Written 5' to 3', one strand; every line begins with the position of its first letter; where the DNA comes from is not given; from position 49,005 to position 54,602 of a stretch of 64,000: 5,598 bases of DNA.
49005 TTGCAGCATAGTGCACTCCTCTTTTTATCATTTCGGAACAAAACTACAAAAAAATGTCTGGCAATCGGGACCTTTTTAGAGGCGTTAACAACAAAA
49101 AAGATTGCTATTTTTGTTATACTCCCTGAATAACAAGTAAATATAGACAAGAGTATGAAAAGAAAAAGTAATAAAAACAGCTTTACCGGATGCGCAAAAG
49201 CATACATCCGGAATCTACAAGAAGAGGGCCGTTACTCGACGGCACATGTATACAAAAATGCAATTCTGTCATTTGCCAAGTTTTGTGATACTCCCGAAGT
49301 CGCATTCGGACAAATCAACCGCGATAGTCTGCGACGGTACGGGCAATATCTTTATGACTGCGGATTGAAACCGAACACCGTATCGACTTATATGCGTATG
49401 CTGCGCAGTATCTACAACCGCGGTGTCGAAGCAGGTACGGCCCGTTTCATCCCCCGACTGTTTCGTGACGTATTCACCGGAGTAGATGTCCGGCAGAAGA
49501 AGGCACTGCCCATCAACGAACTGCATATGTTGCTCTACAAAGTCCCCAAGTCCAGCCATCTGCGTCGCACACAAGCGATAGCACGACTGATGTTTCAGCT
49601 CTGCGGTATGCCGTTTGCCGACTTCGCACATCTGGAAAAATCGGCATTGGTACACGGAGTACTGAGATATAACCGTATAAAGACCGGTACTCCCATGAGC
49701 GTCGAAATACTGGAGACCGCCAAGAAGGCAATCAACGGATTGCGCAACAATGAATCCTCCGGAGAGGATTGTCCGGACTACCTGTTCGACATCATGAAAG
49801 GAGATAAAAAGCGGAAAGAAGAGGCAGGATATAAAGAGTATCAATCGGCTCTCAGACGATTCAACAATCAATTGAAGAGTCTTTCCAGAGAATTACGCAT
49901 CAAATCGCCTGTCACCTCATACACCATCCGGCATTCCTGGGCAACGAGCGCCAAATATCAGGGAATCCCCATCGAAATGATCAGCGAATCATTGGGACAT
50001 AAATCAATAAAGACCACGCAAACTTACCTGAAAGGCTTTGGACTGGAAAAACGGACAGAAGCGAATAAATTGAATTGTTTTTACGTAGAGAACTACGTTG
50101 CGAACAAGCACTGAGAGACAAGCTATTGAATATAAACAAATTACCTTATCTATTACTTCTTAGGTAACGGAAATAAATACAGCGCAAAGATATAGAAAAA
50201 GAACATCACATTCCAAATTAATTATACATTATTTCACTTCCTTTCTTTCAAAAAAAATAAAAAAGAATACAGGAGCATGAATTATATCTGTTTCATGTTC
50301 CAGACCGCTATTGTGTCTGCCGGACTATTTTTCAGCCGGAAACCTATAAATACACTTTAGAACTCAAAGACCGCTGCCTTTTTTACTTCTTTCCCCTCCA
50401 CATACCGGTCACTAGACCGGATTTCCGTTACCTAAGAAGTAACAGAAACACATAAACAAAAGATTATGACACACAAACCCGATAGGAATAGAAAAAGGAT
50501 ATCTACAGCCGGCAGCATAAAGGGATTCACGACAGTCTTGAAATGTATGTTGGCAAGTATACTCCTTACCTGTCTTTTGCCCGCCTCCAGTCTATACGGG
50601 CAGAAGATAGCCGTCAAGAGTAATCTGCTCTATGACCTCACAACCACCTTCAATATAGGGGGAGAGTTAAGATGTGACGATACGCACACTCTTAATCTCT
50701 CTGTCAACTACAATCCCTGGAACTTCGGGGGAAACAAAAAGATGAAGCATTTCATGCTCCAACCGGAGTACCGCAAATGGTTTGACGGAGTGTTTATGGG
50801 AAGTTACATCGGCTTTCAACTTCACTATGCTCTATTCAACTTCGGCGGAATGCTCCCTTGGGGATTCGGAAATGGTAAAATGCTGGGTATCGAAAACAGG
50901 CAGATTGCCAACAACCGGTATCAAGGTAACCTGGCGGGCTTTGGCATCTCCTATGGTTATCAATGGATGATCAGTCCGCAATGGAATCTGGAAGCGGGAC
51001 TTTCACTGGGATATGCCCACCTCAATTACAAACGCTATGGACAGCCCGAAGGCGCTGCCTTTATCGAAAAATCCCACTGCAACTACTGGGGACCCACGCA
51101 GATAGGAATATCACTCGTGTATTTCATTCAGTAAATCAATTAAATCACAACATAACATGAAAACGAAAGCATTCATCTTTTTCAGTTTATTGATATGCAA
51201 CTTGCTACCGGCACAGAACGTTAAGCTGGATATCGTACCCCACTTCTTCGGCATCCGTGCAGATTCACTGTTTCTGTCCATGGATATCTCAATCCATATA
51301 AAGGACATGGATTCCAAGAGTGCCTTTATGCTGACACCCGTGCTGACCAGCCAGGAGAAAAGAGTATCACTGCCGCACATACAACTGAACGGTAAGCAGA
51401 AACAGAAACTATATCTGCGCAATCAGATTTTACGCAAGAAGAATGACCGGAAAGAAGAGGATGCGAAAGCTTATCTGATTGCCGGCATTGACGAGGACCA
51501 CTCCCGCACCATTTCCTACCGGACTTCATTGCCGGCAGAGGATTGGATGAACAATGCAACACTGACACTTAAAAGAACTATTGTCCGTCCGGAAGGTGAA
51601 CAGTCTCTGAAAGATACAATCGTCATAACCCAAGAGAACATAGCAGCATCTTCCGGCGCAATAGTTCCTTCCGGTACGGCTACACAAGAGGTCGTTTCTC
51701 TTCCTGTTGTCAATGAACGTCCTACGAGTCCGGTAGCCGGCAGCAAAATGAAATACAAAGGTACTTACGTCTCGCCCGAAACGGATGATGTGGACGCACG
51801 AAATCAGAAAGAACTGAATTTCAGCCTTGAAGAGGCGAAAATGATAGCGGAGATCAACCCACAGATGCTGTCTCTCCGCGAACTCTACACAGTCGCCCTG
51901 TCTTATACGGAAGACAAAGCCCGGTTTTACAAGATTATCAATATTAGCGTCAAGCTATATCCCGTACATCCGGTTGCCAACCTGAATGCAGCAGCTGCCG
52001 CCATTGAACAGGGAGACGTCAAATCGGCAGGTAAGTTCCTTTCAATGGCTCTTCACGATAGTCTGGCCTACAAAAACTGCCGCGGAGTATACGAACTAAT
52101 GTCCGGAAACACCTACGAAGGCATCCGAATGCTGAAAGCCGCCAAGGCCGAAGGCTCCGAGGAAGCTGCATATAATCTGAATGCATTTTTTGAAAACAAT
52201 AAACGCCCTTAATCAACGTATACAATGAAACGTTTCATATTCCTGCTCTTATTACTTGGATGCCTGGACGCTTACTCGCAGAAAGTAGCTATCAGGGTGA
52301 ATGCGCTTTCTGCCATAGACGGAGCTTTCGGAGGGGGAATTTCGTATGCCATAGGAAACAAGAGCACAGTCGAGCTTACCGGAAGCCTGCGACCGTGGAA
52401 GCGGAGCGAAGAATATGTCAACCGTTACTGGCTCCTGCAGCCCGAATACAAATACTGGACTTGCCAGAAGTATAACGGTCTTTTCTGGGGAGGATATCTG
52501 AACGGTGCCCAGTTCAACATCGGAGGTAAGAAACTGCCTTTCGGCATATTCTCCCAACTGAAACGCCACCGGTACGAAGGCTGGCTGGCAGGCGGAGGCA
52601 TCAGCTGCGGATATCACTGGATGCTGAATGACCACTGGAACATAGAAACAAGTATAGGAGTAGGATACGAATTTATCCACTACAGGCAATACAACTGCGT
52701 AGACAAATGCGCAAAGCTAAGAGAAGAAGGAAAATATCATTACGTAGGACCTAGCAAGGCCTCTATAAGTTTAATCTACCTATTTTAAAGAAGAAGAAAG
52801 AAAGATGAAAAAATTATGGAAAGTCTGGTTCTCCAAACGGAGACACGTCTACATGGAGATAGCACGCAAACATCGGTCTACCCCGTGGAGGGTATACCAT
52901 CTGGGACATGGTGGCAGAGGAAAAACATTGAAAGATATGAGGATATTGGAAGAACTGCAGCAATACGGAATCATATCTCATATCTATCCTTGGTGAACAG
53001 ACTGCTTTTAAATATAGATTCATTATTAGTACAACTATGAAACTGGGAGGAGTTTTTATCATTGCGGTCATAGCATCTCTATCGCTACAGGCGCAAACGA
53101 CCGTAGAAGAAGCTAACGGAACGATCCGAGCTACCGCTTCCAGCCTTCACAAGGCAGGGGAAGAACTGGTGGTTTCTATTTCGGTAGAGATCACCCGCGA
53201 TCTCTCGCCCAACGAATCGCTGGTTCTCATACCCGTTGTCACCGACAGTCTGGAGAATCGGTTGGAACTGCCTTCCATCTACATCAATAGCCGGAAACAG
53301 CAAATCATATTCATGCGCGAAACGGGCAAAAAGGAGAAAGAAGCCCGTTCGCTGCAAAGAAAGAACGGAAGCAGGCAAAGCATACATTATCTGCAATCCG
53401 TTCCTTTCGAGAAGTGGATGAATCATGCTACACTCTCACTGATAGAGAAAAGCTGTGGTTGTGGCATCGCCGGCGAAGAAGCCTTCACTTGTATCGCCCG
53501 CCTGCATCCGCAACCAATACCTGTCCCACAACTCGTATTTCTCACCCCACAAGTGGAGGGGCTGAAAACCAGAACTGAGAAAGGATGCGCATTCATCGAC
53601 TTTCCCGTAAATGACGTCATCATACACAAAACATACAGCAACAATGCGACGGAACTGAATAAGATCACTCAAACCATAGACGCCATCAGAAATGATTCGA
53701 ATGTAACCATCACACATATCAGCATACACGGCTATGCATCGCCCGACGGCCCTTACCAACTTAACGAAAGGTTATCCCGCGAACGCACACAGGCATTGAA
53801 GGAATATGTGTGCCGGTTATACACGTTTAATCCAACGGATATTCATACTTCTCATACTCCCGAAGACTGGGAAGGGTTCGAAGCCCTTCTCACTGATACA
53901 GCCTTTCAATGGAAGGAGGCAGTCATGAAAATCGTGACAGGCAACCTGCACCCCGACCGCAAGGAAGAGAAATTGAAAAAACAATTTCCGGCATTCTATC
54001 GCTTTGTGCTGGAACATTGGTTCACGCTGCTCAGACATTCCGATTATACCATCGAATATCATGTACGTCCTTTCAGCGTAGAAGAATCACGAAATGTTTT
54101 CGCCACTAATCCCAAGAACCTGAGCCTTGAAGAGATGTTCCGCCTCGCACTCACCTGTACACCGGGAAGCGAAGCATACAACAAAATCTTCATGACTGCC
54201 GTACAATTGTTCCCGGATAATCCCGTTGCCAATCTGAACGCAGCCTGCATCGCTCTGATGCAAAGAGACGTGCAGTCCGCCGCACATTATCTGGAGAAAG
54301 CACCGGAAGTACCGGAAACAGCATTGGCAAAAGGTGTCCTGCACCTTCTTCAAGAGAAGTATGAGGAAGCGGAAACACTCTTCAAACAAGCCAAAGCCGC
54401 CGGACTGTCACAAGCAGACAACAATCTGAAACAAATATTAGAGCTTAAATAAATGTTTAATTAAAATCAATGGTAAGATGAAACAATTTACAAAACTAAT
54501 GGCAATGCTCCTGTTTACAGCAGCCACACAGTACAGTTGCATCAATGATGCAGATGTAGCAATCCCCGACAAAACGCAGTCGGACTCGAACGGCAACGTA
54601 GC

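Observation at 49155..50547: Candidate phase-variable promoter between a tyrosine recombinase and a type V pilus operon, apparently in the OFF orientation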

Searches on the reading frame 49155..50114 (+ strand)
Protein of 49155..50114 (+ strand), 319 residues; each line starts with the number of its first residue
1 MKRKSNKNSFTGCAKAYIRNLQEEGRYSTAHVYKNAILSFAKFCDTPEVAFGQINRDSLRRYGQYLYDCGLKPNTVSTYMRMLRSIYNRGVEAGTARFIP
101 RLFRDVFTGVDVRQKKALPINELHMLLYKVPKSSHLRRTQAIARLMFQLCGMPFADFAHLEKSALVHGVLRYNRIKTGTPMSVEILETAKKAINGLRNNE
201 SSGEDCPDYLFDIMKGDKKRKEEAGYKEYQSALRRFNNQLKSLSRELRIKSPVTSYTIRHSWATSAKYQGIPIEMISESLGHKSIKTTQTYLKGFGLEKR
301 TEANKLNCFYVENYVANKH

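Call 4: search_protein_families(library=pfam, proteins=[window:49155-50114:+], max_evalue=0.01)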
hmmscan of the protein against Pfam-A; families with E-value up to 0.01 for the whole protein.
window:49155-50114:+ (319 aa): 4 families
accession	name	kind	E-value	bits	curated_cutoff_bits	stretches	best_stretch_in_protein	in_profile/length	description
PF13102.12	Phage_int_SAM_5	-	1.1e-18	67.9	22.3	1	10-94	2-86/98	Phage integrase SAM-like domain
PF00589.27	Phage_integrase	-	4.5e-14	53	27.1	1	121-292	6-166/172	Phage integrase family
PF13495.12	Phage_int_SAM_4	-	1.8e-05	25.5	27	1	26-92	15-80/85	Phage integrase, N-terminal SAM-like domain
PF02899.23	Phage_int_SAM_1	-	0.0013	19.4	22.3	0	15-88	2-77/83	Phage integrase, N-terminal SAM-like domain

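Call 5: search_protein_families(library=ncbifam, proteins=[window:49155-50114:+], max_evalue=0.01)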
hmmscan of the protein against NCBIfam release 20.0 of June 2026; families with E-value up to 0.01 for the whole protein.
window:49155-50114:+ (319 aa): 8 families
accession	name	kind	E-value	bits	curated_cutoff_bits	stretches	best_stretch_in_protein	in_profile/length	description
NF040815.2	recomb_XerA_Arch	equivalog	1.4e-17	64.1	220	1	234-293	194-253/263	site-specific tyrosine recombinase/integron integrase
TIGR02225.1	recomb_XerD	equivalog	7.2e-14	51.8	329.6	1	17-291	3-271/290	site-specific tyrosine recombinase XerD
TIGR02224.1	recomb_XerC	equivalog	9.7e-14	51.4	335.15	1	16-292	2-275/295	tyrosine recombinase XerC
NF001399.0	PRK00283.1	subfamily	1.7e-10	40.6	279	1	28-291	25-280/300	tyrosine recombinase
TIGR02249.1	integrase_gron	subfamily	3.8e-10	39.6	265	1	234-291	240-297/315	integron integrase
NF002331.0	PRK01287.1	subfamily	8.3e-06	25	371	1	246-292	264-310/365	site-specific tyrosine recombinase XerC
NF003462.0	PRK05084.1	equivalog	3.1e-05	22.9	267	1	250-301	300-351/360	tyrosine recombinase XerS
NF011946.0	PRK15417.1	equivalog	0.00027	20.2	435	1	236-293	257-314/337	integron integrase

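Call 11: find_related_loci(query=window:49155-50111:+, collection=genome_contigs, flank=3000)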
Query window:49155-50111:+ (319 aa) in genome_contigs; peptide patterns used: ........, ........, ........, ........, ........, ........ (x = any residue, [..] = any of these).
57 stretches matched a pattern; 11 encode a relative of the query (tblastn E <= 1e-3); 11 distinct loci.
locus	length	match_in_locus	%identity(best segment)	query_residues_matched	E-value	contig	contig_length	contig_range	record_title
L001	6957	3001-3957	99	1-319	0e+0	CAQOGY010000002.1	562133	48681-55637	MAG TPA_asm: uncultured Bacteroides sp. isolate MGBC156522 genome assembly, contig: MGBC156522.2, whole genome shotgun s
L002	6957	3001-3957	98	1-319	0e+0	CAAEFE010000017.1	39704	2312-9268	MAG TPA_asm: uncultured Bacteroides sp., isolate HGM04659, WGS project CAAEFE010000000 data, contig: ERS473029_19_k99_45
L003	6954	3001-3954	94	1-318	0e+0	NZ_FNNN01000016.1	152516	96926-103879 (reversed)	Bacteroides faecis MAJ27, whole genome shotgun sequence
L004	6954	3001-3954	94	1-318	0e+0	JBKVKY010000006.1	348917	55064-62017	MAG: Bacteroides xylanisolvens isolate 29-2_17 NODE_9_length_348917_cov_59.653482, whole genome shotgun sequence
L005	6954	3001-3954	85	1-318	0e+0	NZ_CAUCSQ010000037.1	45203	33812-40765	MAG: uncultured Bacteroides sp. isolate ERR9578195_bin.24_MetaWRAP_v1.3_MAG ERZ18533910.424, whole genome shotgun sequen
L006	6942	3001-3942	85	1-314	0e+0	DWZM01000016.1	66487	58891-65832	MAG TPA_asm: Candidatus Bacteroides intestinigallinarum isolate 2926 ChiHcec17__C23287_L66487_SAMN08010063, whole genome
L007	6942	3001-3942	84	1-314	0e+0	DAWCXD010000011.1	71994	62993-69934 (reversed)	MAG TPA_asm: Bacteroides sp. isolate gSpreadC_ID_2471 NODE_44_length_71994_cov_21.282962, whole genome shotgun sequence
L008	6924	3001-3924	64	6-313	4e-134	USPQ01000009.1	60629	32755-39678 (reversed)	uncultured Bacteroides sp. isolate UMGS1954 genome assembly, contig: NODE_219_length_60629_cov_9.26198, whole genome sho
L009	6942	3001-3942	85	1-314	0e+0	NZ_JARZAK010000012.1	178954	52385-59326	Bacteroides vicugnae strain A2-P53 assembly_contig_12, whole genome shotgun sequence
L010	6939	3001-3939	78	1-313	7e-167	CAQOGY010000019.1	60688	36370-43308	MAG TPA_asm: uncultured Bacteroides sp. isolate MGBC156522 genome assembly, contig: MGBC156522.19, whole genome shotgun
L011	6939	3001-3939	78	1-313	9e-168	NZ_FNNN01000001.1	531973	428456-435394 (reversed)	Bacteroides faecis MAJ27, whole genome shotgun sequence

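Call 38: search_solved_structures(query=window:49155-50111:+, max_evalue=0.001, show_alignments=2)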
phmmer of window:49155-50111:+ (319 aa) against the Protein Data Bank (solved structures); distinct sequences matched with E-value up to 0.001: 3.
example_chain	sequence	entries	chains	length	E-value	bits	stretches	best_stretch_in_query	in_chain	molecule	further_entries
4a8e_A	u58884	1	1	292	2.8e-07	33.5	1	128-295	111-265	PROBABLE TYROSINE RECOMBINASE XERC-LIKE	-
2a3v_A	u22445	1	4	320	2.3e-05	27.3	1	241-292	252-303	site-specific recombinase IntI4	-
5hxy_A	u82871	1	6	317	0.00011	25.1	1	238-292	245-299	Tyrosine recombinase XerA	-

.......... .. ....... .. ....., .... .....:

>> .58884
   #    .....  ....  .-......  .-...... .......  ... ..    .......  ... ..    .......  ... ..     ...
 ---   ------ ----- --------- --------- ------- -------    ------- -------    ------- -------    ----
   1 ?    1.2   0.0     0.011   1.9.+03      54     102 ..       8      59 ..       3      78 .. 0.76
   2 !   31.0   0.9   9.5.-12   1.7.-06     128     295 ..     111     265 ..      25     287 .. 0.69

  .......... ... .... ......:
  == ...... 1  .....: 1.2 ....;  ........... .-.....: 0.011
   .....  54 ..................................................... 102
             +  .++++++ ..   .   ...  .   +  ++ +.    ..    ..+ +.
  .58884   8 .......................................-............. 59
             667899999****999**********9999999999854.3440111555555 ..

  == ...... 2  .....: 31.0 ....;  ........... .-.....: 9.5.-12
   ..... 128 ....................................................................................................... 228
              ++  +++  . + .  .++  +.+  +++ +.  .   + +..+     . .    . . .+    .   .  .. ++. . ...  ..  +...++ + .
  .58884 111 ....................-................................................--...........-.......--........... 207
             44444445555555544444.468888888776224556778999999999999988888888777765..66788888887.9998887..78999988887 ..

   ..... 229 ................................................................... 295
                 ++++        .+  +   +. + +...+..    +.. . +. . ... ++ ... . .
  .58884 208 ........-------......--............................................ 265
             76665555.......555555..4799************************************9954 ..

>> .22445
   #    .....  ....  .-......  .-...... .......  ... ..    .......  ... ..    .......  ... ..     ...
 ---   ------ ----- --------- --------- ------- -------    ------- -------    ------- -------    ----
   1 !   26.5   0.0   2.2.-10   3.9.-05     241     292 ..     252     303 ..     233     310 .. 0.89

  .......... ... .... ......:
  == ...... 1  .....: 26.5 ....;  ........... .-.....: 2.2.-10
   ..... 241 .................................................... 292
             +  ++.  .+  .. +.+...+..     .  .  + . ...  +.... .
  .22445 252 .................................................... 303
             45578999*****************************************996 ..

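Call 48: search_protein_families(library=pfam, proteins=[L008:4285-4863:+, L008:4891-5640:+, L010:4941-5306:+, L010:5860-6735:+], max_evalue=0.01)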
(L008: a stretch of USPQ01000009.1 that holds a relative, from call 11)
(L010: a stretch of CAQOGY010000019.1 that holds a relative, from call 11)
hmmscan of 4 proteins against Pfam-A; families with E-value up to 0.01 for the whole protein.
L008:4285-4863:+ (192 aa): 4 families
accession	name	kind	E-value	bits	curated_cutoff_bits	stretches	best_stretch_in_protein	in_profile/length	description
PF02357.24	NusG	-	1.3e-15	58.1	22.2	1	25-120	1-93/93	Transcription termination factor nusG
PF23284.2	KOW2_Spt5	-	0.00025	21.3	28.9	1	140-172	2-33/50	Transcription elongation factor SPT5, second KOW domain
PF23287.1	KOW7_SPT5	-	0.00059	20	27.1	1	139-166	5-32/52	Transcription elongation factor SPT5, seventh KOW domain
PF00467.35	KOW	-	0.00075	19.7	22.3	1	140-164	2-26/32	KOW motif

L008:4891-5640:+ (249 aa): 3 families
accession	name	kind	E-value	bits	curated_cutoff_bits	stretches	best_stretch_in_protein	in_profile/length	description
PF02563.21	Poly_export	-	6e-16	58.8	28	1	45-127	3-76/77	Polysaccharide biosynthesis/export protein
PF22461.2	SLBB_2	-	6.8e-08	32.9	27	1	131-211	2-79/79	SLBB domain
PF10531.15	SLBB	-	1.9e-07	31.3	27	1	131-181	1-49/55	SLBB domain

L010:4941-5306:+ (121 aa): 0 families

L010:5860-6735:+ (291 aa): 1 family
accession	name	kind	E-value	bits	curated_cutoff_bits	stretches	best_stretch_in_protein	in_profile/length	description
PF03740.19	PdxJ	-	1.8e-94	315.7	24.5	1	57-289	1-233/234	Pyridoxal phosphate biosynthesis protein PdxJ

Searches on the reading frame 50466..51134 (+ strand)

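Call 4: search_protein_families(library=pfam, proteins=[window:50466-51134:+], max_evalue=0.01)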
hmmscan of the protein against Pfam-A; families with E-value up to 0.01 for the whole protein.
window:50466-51134:+ (222 aa): 4 families
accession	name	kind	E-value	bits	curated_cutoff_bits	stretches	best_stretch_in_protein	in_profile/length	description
PF12099.14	DUF3575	-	1.1e-61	207.7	21.1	1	34-221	4-177/177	Protein of unknown function (DUF3575)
PF03797.25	Autotransporter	-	0.0052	17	26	1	111-192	69-153/255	Autotransporter beta-domain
PF11751.14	PorP_SprF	-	0.0074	16.3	22.3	0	158-203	81-129/273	Type IX secretion system membrane protein PorP/SprF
PF14391.12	DUF4421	-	0.008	16.1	32.1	0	144-191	187-233/302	Domain of unknown function (DUF4421)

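Call 5: search_protein_families(library=ncbifam, proteins=[window:50466-51134:+], max_evalue=0.01)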
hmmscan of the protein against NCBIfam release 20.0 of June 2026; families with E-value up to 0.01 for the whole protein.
window:50466-51134:+ (222 aa): 0 families

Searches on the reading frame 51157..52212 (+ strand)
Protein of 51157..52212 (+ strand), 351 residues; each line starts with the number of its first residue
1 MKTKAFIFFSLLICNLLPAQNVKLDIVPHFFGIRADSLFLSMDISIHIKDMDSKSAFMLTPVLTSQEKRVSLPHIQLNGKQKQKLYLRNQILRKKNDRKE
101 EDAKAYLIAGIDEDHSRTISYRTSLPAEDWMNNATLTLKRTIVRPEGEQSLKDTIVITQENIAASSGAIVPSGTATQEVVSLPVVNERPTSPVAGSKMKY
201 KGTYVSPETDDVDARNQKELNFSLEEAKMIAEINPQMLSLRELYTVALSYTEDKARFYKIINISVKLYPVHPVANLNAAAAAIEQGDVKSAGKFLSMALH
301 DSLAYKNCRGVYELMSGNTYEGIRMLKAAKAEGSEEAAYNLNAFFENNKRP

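Call 4: search_protein_families(library=pfam, proteins=[window:51157-52212:+], max_evalue=0.01)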
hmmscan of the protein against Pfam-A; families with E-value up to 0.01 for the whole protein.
window:51157-52212:+ (351 aa): 1 family
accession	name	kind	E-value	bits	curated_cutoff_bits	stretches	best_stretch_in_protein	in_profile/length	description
PF12984.12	DUF3868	-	1.4e-32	112.4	27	1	2-103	1-104/105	Domain of unknown function (DUF3868)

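Call 5: search_protein_families(library=ncbifam, proteins=[window:51157-52212:+], max_evalue=0.01)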
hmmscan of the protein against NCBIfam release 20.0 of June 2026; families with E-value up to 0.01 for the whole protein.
window:51157-52212:+ (351 aa): 0 families

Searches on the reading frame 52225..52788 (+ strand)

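Call 4: search_protein_families(library=pfam, proteins=[window:52225-52788:+], max_evalue=0.01)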
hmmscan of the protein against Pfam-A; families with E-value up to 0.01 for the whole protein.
window:52225-52788:+ (187 aa): 2 families
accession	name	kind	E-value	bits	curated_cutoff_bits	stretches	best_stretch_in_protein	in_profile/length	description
PF12099.14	DUF3575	-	2.4e-60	203.3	21.1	1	5-187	2-177/177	Protein of unknown function (DUF3575)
PF03797.25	Autotransporter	-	5.4e-05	23.5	26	1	77-156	72-152/255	Autotransporter beta-domain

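Call 5: search_protein_families(library=ncbifam, proteins=[window:52225-52788:+], max_evalue=0.01)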
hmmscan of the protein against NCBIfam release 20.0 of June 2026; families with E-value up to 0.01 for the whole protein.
window:52225-52788:+ (187 aa): 0 families

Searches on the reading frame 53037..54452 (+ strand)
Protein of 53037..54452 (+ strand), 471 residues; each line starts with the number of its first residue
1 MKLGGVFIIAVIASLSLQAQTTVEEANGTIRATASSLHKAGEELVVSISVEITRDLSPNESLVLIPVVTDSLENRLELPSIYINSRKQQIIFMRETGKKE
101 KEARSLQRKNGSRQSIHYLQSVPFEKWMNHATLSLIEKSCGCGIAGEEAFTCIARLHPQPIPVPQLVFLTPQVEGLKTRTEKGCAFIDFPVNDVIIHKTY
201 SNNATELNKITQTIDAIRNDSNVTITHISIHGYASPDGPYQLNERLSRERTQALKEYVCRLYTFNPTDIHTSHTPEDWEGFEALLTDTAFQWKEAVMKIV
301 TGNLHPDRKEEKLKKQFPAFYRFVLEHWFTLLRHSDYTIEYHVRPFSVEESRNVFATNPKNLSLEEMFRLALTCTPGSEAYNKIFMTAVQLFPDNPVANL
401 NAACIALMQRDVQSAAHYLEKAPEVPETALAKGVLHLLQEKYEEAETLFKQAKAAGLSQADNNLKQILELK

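Call 4: search_protein_families(library=pfam, proteins=[window:53037-54452:+], max_evalue=0.01)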
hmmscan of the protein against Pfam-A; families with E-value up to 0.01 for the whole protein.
window:53037-54452:+ (471 aa): 6 families
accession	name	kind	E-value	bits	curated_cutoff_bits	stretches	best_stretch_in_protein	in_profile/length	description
PF12984.12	DUF3868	-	2e-07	31.5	27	1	7-97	5-92/105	Domain of unknown function (DUF3868)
PF07719.23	TPR_2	-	0.00019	21.7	27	0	430-452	5-27/34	Tetratricopeptide repeat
PF14559.12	TPR_19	-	0.0012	19.5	25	1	406-455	1-54/68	Tetratricopeptide repeat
PF13432.12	TPR_16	-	0.0013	19.6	32.7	0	401-455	2-60/65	Tetratricopeptide repeat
PF13431.12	TPR_17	-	0.0014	19.2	24.4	0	385-415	2-32/34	Tetratricopeptide repeat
PF00691.25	OmpA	-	0.0065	17.2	27.2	0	209-271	16-76/98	OmpA family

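Call 5: search_protein_families(library=ncbifam, proteins=[window:53037-54452:+], max_evalue=0.01)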
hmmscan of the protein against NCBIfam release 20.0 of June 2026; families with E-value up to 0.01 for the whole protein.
window:53037-54452:+ (471 aa): 2 families
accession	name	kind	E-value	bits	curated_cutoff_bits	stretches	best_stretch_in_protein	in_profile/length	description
TIGR02917.1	PEP_TPR_lipo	equivalog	0.0012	16.8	312.2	1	382-462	213-293/899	XrtA/PEP-CTERM system TPR-repeat protein PrsT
NF053611.1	YiaD_Gzip_OmpA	equivalog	0.0025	17.5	175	1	204-258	118-166/206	YiaD family glycine zipper/OmpA-like lipoprotein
